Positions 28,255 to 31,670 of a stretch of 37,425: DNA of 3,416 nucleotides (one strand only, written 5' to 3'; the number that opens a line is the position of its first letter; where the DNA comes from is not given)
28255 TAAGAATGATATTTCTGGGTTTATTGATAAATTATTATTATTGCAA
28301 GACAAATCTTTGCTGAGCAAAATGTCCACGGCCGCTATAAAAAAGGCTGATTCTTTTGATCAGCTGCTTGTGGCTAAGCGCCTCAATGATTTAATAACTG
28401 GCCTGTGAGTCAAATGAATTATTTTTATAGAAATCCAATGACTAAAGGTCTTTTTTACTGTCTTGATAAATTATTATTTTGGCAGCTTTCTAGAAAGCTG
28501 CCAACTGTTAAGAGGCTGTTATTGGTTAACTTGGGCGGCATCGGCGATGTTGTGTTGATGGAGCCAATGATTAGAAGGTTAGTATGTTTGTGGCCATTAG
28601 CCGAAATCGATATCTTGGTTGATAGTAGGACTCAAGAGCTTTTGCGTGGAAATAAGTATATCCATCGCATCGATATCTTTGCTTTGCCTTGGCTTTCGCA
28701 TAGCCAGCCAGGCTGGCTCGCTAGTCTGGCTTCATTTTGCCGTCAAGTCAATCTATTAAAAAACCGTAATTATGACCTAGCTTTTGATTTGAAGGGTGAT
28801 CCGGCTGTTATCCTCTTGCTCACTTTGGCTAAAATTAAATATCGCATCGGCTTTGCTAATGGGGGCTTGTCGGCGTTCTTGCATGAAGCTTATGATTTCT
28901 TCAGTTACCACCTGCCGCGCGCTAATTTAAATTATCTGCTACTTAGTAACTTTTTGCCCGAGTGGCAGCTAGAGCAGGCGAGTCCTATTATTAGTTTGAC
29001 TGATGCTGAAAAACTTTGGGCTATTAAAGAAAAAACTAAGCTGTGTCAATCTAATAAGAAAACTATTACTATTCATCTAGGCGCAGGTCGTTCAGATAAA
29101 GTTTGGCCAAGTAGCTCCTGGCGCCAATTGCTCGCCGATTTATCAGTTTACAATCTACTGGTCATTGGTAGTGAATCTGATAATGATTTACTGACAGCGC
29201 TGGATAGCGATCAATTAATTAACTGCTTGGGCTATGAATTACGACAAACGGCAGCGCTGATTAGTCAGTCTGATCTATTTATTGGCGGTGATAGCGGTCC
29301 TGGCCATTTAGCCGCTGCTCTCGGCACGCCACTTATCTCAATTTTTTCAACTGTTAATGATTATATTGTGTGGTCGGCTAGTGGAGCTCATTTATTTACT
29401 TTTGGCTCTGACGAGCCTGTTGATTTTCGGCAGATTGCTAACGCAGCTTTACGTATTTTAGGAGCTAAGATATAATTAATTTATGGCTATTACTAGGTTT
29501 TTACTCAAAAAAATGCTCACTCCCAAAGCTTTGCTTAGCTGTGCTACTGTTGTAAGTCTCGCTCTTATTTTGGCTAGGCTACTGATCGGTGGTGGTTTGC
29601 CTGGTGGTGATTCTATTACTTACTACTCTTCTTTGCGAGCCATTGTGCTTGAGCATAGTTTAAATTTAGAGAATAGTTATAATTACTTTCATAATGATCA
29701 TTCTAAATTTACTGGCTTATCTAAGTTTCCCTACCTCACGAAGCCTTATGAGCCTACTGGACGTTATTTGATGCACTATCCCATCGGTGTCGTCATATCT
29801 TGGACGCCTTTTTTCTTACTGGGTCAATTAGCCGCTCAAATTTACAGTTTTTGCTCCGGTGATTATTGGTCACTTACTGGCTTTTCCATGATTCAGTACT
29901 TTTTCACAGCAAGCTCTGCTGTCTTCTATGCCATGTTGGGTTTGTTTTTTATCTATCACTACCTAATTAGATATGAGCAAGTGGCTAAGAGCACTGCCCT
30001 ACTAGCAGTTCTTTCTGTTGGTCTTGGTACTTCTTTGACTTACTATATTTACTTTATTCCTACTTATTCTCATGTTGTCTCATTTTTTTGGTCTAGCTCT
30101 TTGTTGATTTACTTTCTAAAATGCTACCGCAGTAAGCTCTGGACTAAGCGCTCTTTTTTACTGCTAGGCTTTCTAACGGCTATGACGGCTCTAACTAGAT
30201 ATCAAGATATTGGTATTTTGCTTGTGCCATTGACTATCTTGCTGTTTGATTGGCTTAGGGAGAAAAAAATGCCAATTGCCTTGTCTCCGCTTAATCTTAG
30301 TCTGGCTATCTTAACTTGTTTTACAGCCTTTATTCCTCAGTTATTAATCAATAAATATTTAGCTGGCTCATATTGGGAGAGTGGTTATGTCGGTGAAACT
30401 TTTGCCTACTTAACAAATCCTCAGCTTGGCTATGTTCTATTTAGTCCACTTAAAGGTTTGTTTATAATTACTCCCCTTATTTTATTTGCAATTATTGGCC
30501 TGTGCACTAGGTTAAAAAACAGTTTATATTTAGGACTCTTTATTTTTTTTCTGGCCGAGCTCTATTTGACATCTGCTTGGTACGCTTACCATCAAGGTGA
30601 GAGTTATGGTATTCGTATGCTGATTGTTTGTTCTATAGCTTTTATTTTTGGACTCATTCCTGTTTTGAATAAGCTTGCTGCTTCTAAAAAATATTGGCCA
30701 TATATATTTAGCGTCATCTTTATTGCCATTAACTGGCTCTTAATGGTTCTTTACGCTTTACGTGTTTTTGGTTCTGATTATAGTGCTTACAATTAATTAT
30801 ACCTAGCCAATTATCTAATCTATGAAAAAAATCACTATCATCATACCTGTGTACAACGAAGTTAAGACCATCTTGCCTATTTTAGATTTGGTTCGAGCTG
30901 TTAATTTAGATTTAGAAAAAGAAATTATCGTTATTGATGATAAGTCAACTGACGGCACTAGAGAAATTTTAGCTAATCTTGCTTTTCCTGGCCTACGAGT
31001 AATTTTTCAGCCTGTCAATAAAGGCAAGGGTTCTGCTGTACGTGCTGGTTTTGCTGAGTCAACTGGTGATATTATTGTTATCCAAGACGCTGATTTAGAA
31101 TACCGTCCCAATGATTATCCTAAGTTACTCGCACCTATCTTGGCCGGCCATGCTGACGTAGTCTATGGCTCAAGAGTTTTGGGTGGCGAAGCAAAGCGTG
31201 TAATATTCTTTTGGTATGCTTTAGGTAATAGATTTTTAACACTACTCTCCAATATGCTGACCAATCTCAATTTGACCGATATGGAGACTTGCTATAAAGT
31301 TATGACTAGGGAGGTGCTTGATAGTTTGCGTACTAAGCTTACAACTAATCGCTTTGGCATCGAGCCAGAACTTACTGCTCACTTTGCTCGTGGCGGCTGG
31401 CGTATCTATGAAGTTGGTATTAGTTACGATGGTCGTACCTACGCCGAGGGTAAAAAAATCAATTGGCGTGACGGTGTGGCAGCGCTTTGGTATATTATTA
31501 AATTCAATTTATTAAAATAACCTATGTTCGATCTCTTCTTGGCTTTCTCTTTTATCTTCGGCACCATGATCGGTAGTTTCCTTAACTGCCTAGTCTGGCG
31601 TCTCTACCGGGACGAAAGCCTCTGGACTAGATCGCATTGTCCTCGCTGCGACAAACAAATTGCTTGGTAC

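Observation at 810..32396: Type IV pilus genes bracket a ~26 kb glycan locus (pilC-pilin-Wzy_C ... pilD)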

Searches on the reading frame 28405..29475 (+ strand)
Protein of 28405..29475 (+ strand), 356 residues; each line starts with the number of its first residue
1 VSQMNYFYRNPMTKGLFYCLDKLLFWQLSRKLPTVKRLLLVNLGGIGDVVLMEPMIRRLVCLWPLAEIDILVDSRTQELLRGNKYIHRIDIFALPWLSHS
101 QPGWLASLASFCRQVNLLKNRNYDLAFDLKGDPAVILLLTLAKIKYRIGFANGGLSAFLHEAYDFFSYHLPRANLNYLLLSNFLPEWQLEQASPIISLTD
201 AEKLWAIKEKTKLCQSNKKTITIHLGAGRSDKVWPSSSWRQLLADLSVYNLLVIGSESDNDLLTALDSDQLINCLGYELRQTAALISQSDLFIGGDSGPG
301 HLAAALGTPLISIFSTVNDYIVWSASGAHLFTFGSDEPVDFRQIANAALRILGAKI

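Call 5: search_protein_families(library=pfam, proteins=[window:28405-29475:+])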
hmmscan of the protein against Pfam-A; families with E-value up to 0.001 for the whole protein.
window:28405-29475:+ (356 aa): 1 family
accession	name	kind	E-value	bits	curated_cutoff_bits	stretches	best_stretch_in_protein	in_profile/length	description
PF01075.23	Glyco_transf_9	-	2e-23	83.4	22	1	118-316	8-211/247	Glycosyltransferase family 9 (heptosyltransferase)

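Call 13: search_protein_families(library=ncbifam, proteins=[window:28405-29475:+], max_evalue=0.01)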
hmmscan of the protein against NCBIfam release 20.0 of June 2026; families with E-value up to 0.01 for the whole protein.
window:28405-29475:+ (356 aa): 6 families
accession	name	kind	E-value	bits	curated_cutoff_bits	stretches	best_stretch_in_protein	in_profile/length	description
TIGR02201.1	heptsyl_trn_III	equivalog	5.8e-22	78.2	170.2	1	37-324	1-295/344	putative lipopolysaccharide heptosyltransferase III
TIGR02193.1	heptsyl_trn_I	equivalog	8.8e-21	74.4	185.3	1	37-316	1-283/320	lipopolysaccharide heptosyltransferase I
NF007742.0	PRK10422.1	equivalog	1.6e-20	73.2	467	1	35-326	5-299/352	lipopolysaccharide core heptosyltransferase RfaQ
TIGR02195.1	heptsyl_trn_II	equivalog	5.5e-16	58.6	134.6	1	39-316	3-284/339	lipopolysaccharide heptosyltransferase II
NF008162.0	PRK10916.1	equivalog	7.6e-09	35.2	569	1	38-316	3-289/348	ADP-heptose--LPS heptosyltransferase RfaF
NF008204.0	PRK10964.1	equivalog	3.2e-06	26.5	437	1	215-318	176-283/322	lipopolysaccharide heptosyltransferase RfaC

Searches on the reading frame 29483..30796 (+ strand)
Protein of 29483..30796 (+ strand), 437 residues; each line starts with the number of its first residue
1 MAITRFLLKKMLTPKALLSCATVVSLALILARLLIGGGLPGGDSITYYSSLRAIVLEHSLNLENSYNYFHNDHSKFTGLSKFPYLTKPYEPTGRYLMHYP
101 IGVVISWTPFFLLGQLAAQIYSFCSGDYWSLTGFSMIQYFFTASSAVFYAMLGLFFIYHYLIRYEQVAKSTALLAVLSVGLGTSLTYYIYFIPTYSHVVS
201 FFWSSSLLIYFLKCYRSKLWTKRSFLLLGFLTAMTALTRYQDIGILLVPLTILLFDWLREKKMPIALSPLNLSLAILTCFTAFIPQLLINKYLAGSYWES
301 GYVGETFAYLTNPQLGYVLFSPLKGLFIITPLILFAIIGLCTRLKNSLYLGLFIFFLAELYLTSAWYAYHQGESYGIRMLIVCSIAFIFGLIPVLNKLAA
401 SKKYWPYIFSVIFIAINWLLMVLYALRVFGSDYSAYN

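Call 5: search_protein_families(library=pfam, proteins=[window:29483-30796:+])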
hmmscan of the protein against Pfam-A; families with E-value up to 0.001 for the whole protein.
window:29483-30796:+ (437 aa): 0 families

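Call 13: search_protein_families(library=ncbifam, proteins=[window:29483-30796:+], max_evalue=0.01)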
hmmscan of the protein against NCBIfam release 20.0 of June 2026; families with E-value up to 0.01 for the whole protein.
window:29483-30796:+ (437 aa): 0 families

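Call 34: search_protein_families(library=pfam, proteins=[window:29483-30796:+], max_evalue=0.1)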
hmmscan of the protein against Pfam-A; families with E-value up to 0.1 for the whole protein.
window:29483-30796:+ (437 aa): 0 families

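Call 61: search_protein_representatives(protein=window:29483-30796:+)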
Query: 437 residues. Proteins with E-value up to 0.001 (for the whole library): 3460; up to 1e-10: 1767; up to 1e-30: 40. The best 150 are listed.
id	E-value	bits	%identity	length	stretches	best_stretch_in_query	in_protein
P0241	5.4e-117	408.2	51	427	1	21-435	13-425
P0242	1.0e-98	348.0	46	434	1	17-434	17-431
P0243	8.4e-90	318.6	42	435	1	21-434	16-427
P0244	2.3e-88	313.9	43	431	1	16-435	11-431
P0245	3.4e-84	300.1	99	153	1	294-437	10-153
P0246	7.0e-52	193.7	34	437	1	21-433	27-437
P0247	1.7e-46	175.9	32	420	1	17-433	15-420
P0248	6.9e-46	173.9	34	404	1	38-433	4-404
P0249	9.1e-46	173.5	32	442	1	15-435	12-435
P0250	1.6e-45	172.7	33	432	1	15-433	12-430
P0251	5.0e-40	154.6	31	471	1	17-421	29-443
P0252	5.7e-40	154.4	29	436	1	25-431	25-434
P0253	1.1e-39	153.4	32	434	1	25-433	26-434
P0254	4.3e-39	151.5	31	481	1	17-426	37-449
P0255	3.4e-38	148.5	30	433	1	13-433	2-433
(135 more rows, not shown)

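Call 65: search_protein_families(library=pfam, alignment_id=A4, max_evalue=0.01)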
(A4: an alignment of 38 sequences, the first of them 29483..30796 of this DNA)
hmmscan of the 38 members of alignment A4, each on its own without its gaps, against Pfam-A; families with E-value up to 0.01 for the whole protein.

A. member 1, window:29483-30796:+ (437 aa): 0 families

B. families by the number of members that match (of 38 scanned): 2 families
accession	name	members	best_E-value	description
PF13231.12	PMT_2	21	6.2e-10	Dolichyl-phosphate-mannose-protein mannosyltransferase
PF24661.1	DUF7649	1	0.0079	Domain of unknown function (DUF7649)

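Call 66: search_solved_structures(query=A4, max_evalue=10)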
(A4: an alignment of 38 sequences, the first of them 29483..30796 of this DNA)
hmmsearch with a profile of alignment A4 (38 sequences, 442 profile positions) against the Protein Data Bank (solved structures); distinct sequences matched with E-value up to 10: 0.

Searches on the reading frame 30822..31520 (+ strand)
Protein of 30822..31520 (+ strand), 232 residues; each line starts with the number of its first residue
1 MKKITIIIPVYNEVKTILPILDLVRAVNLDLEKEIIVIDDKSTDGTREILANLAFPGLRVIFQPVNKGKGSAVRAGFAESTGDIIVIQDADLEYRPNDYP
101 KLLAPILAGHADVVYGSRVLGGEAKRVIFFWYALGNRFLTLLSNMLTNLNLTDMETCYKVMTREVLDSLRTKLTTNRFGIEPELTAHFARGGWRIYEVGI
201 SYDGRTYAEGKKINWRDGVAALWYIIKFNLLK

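Call 5: search_protein_families(library=pfam, proteins=[window:30822-31520:+])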
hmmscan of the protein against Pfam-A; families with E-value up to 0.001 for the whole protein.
window:30822-31520:+ (232 aa): 3 families
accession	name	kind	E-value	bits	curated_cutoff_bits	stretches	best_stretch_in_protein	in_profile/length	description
PF00535.33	Glycos_transf_2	-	2.6e-35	122.2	23.3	1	5-168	1-166/168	Glycosyl transferase family 2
PF13641.12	Glyco_tranf_2_3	-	6.2e-06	26.8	27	1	4-97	3-102/230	Glycosyltransferase like family 2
PF10111.15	Glyco_tranf_2_2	-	0.00047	20.2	27.3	1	5-102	1-102/276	Glycosyltransferase like family 2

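Call 13: search_protein_families(library=ncbifam, proteins=[window:30822-31520:+], max_evalue=0.01)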
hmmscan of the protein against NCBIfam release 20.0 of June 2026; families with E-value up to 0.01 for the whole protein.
window:30822-31520:+ (232 aa): 21 families
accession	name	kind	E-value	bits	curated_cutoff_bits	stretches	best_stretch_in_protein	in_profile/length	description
TIGR04182.1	glyco_TIGR04182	equivalog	5.6e-33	114.6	325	1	4-227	2-216/293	S-layer glycoprotein N-glycosyltransferase AglJ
NF047588.1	GlcsyltransPgfSStrep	equivalog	1.1e-18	67.5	500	1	3-178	2-176/308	glycosyltransferase PgfS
NF041391.1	DPhHxTase_Halo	equivalog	3.7e-18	65.3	375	1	10-206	3-187/213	dolichyl-phosphate hexose transferase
NF058614.1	PPMAGASynPpgS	equivalog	9e-18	64.5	370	1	5-212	3-206/226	polyprenyl-phospho-N-acetylgalactosaminyl synthase PpgS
NF007986.1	PRK10714.1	equivalog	2.1e-17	63.1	529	1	1-211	5-209/316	undecaprenyl-phosphate 4-deoxy-4-formamido-L-arabinose transferase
NF010496.0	PRK13915.1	equivalog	1.6e-13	50.5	262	1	2-109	31-145/307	glucosyl-3-phosphoglycerate synthase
NF007482.0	PRK10073.1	equivalog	4.4e-13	48.9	423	1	2-114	6-118/334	glycosyltransferase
TIGR03937.1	PgaC_IcaA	equivalog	5e-13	48.8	422.3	1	2-91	45-135/407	poly-beta-1,6-N-acetyl-D-glucosamine synthase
TIGR04283.1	glyco_like_mftF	equivalog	1.1e-12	48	182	1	4-110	1-100/221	TIGR04283 family arsenosugar biosynthesis glycosyltransferase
NF041875.1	EPS_EpsD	equivalog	2.5e-12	46.9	370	1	5-116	2-114/325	exopolysaccharide biosynthesis glycosyltransferase EpsD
TIGR03965.1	mycofact_glyco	equivalog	7.9e-12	44.8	280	1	2-121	74-193/467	mycofactocin biosynthesis glycosyltransferase MftF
NF047683.1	TeichurnBiosyTuaG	equivalog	1.3e-09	38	400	1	3-103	7-108/252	teichuronic acid biosynthesis protein TuaG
TIGR03111.1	glyc2_xrt_Gpos1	hypoth_equivalog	1.5e-08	33.9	363.95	1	3-92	50-142/439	TIGR03111 family XrtG-associated glycosyltransferase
NF045692.1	OglycostaseCruG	equivalog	3e-07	29.7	600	1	2-97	41-143/386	2'-O-glycosyltransferase CruG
NF038302.1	EPS_HpsE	equivalog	8.9e-06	24.9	300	1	3-90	2-95/307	hormogonium polysaccharide biosynthesis glycosyltransferase HpsE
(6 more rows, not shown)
